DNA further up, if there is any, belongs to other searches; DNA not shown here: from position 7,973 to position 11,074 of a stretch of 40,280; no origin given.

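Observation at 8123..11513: No Tat signal on any alpha and no Sec signal on either gamma: predicted cytoplasmic EBDH-type enzymes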

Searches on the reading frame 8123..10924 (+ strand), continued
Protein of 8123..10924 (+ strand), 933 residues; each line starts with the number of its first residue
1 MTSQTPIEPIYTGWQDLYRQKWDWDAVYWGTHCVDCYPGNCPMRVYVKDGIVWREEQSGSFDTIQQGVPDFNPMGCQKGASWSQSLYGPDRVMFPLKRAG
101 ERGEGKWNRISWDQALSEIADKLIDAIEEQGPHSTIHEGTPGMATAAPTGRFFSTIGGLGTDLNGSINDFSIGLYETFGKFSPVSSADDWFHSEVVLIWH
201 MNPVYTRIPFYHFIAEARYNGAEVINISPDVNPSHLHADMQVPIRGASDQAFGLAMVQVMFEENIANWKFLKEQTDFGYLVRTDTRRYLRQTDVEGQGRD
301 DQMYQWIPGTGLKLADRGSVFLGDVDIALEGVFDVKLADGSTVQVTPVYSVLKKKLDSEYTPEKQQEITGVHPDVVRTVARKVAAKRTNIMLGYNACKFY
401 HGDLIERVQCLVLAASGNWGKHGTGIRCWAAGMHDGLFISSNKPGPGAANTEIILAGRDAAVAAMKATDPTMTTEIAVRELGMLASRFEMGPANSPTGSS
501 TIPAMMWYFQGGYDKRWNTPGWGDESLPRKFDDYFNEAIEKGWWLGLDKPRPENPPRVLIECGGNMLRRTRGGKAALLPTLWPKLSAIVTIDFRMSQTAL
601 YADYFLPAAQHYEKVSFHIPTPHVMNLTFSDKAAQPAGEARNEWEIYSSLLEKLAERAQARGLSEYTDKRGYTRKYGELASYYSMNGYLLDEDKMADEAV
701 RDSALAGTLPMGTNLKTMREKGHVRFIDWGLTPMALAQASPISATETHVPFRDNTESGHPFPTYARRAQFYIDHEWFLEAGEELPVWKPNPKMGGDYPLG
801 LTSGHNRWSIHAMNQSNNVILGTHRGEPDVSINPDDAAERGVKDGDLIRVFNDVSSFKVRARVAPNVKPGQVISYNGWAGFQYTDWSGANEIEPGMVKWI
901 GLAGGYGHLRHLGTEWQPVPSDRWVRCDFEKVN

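Call 28: find_encoding_contigs(protein=P0047, flank=10000, max_places=1)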
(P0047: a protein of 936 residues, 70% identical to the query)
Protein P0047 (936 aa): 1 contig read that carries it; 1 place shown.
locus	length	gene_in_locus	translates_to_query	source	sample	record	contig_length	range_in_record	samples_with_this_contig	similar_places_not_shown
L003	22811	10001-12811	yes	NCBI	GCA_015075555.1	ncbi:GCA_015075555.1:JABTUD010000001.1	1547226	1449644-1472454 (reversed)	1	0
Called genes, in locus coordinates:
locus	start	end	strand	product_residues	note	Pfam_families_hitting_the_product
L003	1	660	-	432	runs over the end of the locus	PF13336:AcetylCoA_hyd_C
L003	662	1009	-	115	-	PF01575:MaoC_dehydratas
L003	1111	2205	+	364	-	PF05598:DUF772, PF01609:DDE_Tnp_1, PF13751:DDE_Tnp_1_6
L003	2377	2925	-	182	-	-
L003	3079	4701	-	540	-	-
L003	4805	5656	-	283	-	PF01381:HTH_3, PF13560:HTH_31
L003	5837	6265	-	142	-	PF07291:MauE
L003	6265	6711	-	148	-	-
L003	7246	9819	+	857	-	PF00521:DNA_topoisoIV, PF03989:DNA_gyraseA_C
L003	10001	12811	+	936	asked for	PF00384:Molybdopterin, PF01568:Molydop_binding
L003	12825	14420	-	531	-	PF00682:HMGL-like, PF22617:HCS_D2, PF08502:LeuA_dimer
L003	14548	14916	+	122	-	PF02597:ThiS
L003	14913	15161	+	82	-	PF09189:MoaD_arch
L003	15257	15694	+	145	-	PF11578:DUF3237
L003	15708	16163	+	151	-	PF11578:DUF3237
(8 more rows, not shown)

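Call 29: find_encoding_contigs(protein=P0046, flank=10000, max_places=1)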
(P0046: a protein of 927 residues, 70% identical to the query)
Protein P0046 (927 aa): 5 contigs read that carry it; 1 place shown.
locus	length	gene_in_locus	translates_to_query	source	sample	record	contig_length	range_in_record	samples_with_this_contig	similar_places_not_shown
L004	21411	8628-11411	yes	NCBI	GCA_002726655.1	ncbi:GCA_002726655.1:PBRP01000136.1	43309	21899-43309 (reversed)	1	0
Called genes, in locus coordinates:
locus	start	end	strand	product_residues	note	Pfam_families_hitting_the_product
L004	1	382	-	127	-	PF20161:VpsR (weak), PF00072:Response_reg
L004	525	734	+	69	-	PF06794:UPF0270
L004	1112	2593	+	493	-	PF23500:DUF7133, PF22807:TrAA12, PF07995:GSDH, PF22807:TrAA12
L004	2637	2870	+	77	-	PF01206:TusA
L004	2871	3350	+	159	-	PF06094:GGACT, PF13772:AIG2_2 (weak)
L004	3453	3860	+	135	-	PF13622:4HBT_3 (faint), PF03061:4HBT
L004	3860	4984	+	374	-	PF01513:NAD_kinase, PF20143:NAD_kinase_C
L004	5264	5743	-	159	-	-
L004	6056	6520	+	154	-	PF04073:tRNA_edit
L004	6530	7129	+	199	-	PF00571:CBS (faint)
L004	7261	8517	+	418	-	PF05977:MFS_3, PF07690:MFS_1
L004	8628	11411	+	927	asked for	PF00384:Molybdopterin, PF01568:Molydop_binding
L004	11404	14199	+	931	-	PF00384:Molybdopterin, PF01568:Molydop_binding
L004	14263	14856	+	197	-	PF09459:EB_dh (faint)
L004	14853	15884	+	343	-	PF12838:Fer4_7 (faint), PF13237:Fer4_10 (faint), PF12797:Fer4_2 (faint), PF12837:Fer4_6 (faint), PF13247:Fer4_11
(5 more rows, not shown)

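Call 30: find_encoding_contigs(protein=P0085, flank=10000, max_places=1)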
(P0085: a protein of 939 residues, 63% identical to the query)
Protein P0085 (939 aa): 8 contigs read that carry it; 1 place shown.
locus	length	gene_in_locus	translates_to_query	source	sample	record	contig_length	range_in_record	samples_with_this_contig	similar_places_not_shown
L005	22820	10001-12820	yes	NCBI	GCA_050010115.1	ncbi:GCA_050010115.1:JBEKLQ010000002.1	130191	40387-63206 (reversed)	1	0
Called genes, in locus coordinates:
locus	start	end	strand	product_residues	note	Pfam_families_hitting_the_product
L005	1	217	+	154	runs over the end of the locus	-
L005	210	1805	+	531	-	PF00890:FAD_binding_2 (faint), PF01266:DAO (weak), PF01593:Amino_oxidase, PF01946:Thi4 (weak), PF13450:NAD_binding_8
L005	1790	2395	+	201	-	-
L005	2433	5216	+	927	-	PF00384:Molybdopterin, PF01568:Molydop_binding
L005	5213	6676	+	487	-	-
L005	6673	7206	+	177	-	PF05425:CopD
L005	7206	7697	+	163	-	-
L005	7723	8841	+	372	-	PF00501:AMP-binding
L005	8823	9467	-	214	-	-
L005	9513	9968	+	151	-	PF02082:Rrf2, PF12802:MarR_2 (weak)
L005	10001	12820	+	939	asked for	PF00384:Molybdopterin, PF01568:Molydop_binding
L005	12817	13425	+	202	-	PF09459:EB_dh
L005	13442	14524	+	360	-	PF12838:Fer4_7 (faint), PF12797:Fer4_2 (faint), PF13237:Fer4_10 (faint), PF13247:Fer4_11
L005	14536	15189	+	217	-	PF02613:Nitrate_red_del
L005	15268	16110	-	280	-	PF00149:Metallophos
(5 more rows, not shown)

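Call 35: search_protein_families(library=ncbifam, proteins=[window:8123-10924:+], max_evalue=0.01)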
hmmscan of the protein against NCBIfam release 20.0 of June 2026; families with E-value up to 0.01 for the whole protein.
window:8123-10924:+ (933 aa): 25 families
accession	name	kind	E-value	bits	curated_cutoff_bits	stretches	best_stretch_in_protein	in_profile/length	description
TIGR03479.1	DMSO_red_II_alp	subfamily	3.5e-260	865.9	984.75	1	8-929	38-912/913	molybdopterin-dependent oxidoreductase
NF042978.1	EthbenzDh_ebdA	equivalog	1.8e-231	770.7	2000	1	8-931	58-976/977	ethylbenzene dehydrogenase subunit alpha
TIGR01580.1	narG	equivalog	6.1e-69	232.8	1084.15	4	101-283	151-342/1235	nitrate reductase subunit alpha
TIGR02166.1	dmsA_ynfE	subfamily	6.7e-58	196.4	777.7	4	25-273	42-297/794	DMSO/selenate family reductase complex A subunit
TIGR01591.1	Fdh-alpha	equivalog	2.8e-43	148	666.25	4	33-275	3-238/672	formate dehydrogenase subunit alpha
NF011566.1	PRK14990.1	exception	5.2e-41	140.5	1600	2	26-274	57-318/814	dimethylsulfoxide reductase subunit A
NF041885.1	selenate_YnfE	exception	6e-38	130.2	1675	2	23-274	44-305/805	selenate/tellurate reductase subunit YnfE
NF041884.1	selenate_YnfF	exception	5.6e-34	117.1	1650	2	25-273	43-297/798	selenate/tellurate reductase subunit YnfF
NF012032.0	PRK15488.1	equivalog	1.2e-32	112.8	694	3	74-138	81-145/759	thiosulfate reductase PhsA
TIGR00509.1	bisC_fam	subfamily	1.5e-30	106.1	1017.55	4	787-878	615-708/772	molybdopterin guanine dinucleotide-containing S/N-oxide reductase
NF011682.0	PRK15102.1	equivalog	7.5e-26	90.5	909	3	796-872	679-757/829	trimethylamine-N-oxide reductase TorA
TIGR02164.1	torA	equivalog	2.5e-24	85.5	1465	3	796-872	675-753/824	trimethylamine-N-oxide reductase TorA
NF047855.1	AssmNtatRedNasC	equivalog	4.5e-22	78.1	1100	2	57-277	43-265/708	assimilatory nitrate reductase catalytic subunit NasC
TIGR01553.1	formate-DH-alph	equivalog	1.5e-17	62.7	814.2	2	174-284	203-313/1009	formate dehydrogenase-N subunit alpha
NF041513.1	formate_DH_Act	exception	1.2e-16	59.8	1400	1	39-284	53-304/1067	formate dehydrogenase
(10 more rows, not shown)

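Call 79: search_protein_representatives(protein=window:8123-10924:+)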
Query: 933 residues. Proteins with E-value up to 0.001 (for the whole library): 7942; up to 1e-10: 3146; up to 1e-30: 682. The best 150 are listed.
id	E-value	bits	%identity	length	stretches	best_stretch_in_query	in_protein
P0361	1.7e-292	990.0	49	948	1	2-931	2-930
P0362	4.6e-241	819.7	44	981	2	12-674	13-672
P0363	9.9e-226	769.0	50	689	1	17-696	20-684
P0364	6.7e-222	756.3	70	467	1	462-932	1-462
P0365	3.3e-206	704.4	41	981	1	11-931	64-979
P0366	1.2e-195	669.3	38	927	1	18-928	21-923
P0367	1.4e-193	662.6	43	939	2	8-428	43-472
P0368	8.3e-191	653.4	48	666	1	13-634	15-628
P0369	6.3e-188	643.8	39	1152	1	23-932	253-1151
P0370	1.3e-187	642.8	40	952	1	6-932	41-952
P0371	1.9e-186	639.0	41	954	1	10-932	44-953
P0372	8.5e-185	633.5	41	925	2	8-432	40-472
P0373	1.7e-181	622.5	38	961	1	11-932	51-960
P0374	1.2e-180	619.7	40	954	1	10-912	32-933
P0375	1.4e-180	619.5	38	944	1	21-930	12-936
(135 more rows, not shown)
